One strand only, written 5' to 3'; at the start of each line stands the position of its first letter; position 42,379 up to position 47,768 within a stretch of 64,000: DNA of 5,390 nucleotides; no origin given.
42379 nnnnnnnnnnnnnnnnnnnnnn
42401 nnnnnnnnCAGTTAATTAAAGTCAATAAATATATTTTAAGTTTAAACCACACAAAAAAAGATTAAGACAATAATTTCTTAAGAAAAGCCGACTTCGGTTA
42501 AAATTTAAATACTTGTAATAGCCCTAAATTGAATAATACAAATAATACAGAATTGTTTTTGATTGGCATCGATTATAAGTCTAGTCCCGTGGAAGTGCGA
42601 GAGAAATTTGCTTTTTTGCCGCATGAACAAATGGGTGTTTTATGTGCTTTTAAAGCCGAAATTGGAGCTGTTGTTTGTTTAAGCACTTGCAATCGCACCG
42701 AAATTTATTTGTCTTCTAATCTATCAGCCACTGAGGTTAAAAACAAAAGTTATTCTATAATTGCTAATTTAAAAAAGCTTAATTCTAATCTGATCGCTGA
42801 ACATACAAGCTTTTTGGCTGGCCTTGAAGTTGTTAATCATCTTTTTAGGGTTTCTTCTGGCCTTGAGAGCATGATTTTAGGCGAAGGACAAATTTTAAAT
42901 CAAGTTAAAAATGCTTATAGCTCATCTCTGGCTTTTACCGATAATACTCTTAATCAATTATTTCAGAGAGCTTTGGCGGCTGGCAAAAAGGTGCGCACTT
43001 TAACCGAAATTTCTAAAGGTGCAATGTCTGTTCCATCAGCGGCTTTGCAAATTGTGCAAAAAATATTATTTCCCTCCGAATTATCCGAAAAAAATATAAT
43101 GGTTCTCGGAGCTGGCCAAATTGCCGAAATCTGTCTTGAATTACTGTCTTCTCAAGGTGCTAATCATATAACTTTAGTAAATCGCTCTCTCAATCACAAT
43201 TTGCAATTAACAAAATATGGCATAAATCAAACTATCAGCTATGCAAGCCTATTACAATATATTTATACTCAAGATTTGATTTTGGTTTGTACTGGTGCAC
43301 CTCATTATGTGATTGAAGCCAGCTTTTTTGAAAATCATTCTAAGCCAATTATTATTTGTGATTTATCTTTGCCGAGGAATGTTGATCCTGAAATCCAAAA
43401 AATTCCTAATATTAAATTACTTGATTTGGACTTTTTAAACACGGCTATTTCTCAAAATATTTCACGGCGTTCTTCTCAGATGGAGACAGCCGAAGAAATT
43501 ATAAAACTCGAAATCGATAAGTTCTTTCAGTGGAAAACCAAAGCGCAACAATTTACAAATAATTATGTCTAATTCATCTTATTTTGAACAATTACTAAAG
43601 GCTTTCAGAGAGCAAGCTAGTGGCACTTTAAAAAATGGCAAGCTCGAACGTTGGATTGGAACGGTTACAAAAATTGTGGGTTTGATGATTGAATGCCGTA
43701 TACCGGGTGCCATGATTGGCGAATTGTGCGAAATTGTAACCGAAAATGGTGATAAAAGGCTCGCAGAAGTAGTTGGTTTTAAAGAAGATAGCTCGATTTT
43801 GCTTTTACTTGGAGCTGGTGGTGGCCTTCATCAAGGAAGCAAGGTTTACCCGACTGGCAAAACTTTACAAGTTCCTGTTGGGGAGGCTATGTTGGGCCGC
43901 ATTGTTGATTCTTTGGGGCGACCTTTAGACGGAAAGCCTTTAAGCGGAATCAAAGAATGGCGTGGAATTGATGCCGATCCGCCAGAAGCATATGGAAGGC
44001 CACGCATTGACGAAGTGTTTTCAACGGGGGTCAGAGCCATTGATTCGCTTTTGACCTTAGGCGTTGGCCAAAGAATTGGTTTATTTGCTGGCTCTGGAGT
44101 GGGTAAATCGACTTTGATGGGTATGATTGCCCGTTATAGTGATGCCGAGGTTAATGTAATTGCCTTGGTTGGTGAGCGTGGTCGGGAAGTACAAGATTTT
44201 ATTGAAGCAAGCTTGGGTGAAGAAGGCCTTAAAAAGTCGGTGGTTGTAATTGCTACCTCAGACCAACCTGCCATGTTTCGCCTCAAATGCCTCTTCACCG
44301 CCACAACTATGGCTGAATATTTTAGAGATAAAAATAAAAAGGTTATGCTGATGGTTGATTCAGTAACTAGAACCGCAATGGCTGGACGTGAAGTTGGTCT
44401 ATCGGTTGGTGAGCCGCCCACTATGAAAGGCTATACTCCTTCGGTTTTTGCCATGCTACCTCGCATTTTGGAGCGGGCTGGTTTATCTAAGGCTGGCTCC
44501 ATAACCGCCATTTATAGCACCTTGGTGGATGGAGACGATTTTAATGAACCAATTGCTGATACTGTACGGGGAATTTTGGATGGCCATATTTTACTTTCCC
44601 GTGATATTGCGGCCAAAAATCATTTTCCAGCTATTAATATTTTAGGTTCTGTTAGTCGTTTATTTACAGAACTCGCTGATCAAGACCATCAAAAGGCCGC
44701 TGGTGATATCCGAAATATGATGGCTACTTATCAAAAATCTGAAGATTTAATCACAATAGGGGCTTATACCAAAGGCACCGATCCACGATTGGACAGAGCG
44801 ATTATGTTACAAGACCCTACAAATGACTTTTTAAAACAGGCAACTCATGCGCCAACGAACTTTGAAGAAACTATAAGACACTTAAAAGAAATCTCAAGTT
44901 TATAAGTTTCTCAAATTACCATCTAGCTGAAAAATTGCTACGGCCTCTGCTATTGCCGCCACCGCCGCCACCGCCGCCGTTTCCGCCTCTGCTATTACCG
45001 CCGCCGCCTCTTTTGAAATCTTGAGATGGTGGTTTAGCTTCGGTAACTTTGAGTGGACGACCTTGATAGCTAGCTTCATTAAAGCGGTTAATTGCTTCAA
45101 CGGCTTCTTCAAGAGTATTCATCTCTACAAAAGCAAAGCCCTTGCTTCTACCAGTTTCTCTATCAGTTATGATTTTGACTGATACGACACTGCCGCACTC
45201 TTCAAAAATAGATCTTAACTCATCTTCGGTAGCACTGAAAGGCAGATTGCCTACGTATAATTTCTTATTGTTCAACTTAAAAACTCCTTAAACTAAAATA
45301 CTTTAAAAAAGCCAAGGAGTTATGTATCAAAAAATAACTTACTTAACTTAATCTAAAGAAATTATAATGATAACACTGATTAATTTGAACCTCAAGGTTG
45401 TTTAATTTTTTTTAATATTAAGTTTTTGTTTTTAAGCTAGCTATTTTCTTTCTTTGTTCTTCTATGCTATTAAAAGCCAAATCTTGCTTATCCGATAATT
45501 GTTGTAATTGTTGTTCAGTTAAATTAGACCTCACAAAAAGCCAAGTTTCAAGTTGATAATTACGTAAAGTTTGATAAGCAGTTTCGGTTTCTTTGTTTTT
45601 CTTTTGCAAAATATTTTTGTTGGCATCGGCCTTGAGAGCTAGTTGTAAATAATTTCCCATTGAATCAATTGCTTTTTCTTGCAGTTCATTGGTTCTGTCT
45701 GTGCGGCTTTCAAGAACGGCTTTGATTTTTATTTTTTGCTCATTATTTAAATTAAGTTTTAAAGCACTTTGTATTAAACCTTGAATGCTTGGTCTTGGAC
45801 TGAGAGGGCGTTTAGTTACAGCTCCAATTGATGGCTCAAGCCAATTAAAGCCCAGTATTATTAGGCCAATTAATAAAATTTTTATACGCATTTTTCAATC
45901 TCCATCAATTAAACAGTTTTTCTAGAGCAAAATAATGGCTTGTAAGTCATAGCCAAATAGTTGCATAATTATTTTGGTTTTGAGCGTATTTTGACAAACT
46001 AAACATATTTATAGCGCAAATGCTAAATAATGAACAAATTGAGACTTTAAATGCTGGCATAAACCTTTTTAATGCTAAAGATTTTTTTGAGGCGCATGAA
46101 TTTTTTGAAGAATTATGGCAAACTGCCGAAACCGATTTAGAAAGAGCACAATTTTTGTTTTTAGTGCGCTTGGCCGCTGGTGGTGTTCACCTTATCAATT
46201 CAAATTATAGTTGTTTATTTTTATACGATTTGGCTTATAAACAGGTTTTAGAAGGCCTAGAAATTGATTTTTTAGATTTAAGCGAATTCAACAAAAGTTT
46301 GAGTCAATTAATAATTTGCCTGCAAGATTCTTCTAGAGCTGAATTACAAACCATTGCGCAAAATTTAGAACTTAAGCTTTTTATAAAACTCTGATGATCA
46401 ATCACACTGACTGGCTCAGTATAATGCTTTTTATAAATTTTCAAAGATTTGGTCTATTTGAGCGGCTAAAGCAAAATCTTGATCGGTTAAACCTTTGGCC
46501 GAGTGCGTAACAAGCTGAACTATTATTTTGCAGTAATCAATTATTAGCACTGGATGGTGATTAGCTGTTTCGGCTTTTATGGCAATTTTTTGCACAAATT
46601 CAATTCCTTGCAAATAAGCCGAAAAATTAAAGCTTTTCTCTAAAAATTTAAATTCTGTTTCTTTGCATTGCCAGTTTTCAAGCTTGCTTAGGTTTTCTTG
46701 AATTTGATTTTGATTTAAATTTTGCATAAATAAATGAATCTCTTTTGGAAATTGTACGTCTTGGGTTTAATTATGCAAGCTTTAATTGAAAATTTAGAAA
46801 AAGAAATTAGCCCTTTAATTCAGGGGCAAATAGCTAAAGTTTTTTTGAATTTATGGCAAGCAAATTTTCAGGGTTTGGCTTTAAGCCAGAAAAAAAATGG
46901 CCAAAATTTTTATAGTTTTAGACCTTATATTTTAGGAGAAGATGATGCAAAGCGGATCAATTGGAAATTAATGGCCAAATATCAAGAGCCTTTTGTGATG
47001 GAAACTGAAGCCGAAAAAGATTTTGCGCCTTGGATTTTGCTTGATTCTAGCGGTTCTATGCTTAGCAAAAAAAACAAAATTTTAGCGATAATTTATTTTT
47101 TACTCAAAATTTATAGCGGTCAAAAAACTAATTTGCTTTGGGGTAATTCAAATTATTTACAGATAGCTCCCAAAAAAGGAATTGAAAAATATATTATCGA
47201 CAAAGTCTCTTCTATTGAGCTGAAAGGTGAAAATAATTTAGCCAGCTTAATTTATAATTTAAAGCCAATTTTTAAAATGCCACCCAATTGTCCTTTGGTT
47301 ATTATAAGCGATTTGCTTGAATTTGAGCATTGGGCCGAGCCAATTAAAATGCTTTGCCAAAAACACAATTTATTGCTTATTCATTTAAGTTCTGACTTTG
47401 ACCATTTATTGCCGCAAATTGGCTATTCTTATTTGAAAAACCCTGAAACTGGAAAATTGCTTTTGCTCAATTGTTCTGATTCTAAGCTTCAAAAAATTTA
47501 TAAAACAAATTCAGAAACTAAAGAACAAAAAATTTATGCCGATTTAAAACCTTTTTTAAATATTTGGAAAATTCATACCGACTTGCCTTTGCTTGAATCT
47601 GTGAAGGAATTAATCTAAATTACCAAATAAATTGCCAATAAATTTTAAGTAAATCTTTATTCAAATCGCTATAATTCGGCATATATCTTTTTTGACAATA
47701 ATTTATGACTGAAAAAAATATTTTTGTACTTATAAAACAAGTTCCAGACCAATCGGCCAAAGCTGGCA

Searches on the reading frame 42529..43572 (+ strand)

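Call 77: search_protein_families(library=pfam, proteins=[window:42529-43572:+], max_evalue=0.001)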
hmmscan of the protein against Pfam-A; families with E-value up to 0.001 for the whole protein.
window:42529-43572:+ (347 aa): 2 families
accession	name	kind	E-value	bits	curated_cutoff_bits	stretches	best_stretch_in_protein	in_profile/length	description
PF05201.20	GlutR_N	-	3.2e-41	141.1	27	1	12-159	1-151/151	Glutamyl-tRNAGlu reductase, N-terminal domain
PF01488.26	Shikimate_DH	-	3.1e-24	86.1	24.3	1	182-304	8-136/138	Shikimate / quinate 5-dehydrogenase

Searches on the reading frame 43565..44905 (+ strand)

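Call 70: search_protein_families(library=ncbifam, proteins=[window:43565-44905:+], max_evalue=1e-10)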
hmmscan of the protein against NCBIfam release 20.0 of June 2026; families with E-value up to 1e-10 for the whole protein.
window:43565-44905:+ (446 aa): 35 families (the best 25 are shown)
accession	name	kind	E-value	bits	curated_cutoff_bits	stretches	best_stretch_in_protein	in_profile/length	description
TIGR03497.1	FliI_clade2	equivalog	3e-179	596.3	629.8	1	32-443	1-412/413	flagellar protein export ATPase FliI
TIGR01026.1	fliI_yscN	subfamily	8.6e-171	568.5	379.5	1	23-444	16-439/440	FliI/YscN family ATPase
TIGR02546.1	III_secr_ATP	equivalog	1.2e-169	564.5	604.75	1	29-444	4-422/423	type III secretion system ATPase SctN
TIGR03496.1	FliI_clade1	equivalog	4e-168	559.5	619.1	1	32-443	1-414/414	flagellar protein export ATPase FliI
TIGR03498.1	FliI_clade3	equivalog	4.9e-156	519.6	587.45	1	32-443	1-417/418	flagellar protein export ATPase FliI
NF005391.0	PRK06936.1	equivalog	4.1e-155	516.9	657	1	17-443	10-437/439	type III secretion system ATPase SctN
NF006575.0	PRK09099.1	subfamily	5e-151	503.4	706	1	23-444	19-441/443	type III secretion system ATPase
NF005295.0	PRK06820.1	equivalog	1.8e-143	478.7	690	1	11-443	10-438/440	EscN/YscN/HrcN family type III secretion system ATPase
NF005765.0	PRK07594.1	equivalog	7.9e-132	440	715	1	31-443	22-430/433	EscN/YscN/HrcN family type III secretion system ATPase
NF006290.1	PRK08472.1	equivalog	1.4e-129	432.7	644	1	21-443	9-432/433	flagellar protein export ATPase FliI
NF005535.1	PRK07196.1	equivalog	1.1e-126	423.4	715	1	23-443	12-433/434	flagellar protein export ATPase FliI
NF006012.0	PRK08149.1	equivalog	2.4e-125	418.9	594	1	33-443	12-429/431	type III secretion system ATPase SctN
NF004578.0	PRK05922.1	equivalog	1.1e-89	301.2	604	1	23-443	12-430/434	type III secretion system ATPase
NF040574.1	T3SS_ATP_VscN2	exception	7e-65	219.5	750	1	48-445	23-418/420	type III secretion system ATPase VscN2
TIGR01039.1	atpD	equivalog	4e-60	203.9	462.85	1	32-399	3-380/462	F0F1 ATP synthase subunit beta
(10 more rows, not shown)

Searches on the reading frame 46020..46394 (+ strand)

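Call 77: search_protein_families(library=pfam, proteins=[window:46020-46394:+], max_evalue=0.001)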
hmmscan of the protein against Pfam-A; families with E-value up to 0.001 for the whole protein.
window:46020-46394:+ (124 aa): 1 family
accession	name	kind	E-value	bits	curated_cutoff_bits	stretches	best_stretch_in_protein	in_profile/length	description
PF03745.19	DUF309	-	2.7e-14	53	27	1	11-64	2-54/59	Domain of unknown function (DUF309)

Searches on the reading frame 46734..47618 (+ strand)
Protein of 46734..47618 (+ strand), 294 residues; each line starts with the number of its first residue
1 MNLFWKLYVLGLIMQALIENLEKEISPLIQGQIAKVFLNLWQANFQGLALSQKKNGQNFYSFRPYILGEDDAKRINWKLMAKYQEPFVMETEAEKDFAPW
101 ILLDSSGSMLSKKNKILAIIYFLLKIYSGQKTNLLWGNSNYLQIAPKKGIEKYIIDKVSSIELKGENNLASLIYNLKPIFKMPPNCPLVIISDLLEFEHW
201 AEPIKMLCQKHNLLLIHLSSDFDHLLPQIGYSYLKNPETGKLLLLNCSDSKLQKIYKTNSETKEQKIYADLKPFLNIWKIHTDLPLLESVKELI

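Call 77: search_protein_families(library=pfam, proteins=[window:46734-47618:+], max_evalue=0.001)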
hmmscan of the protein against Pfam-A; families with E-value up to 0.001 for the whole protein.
window:46734-47618:+ (294 aa): 1 family
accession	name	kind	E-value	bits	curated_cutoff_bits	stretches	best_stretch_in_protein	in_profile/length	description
PF01882.25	DUF58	-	7.3e-20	71.5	23.4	1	62-264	2-214/216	Protein of unknown function DUF58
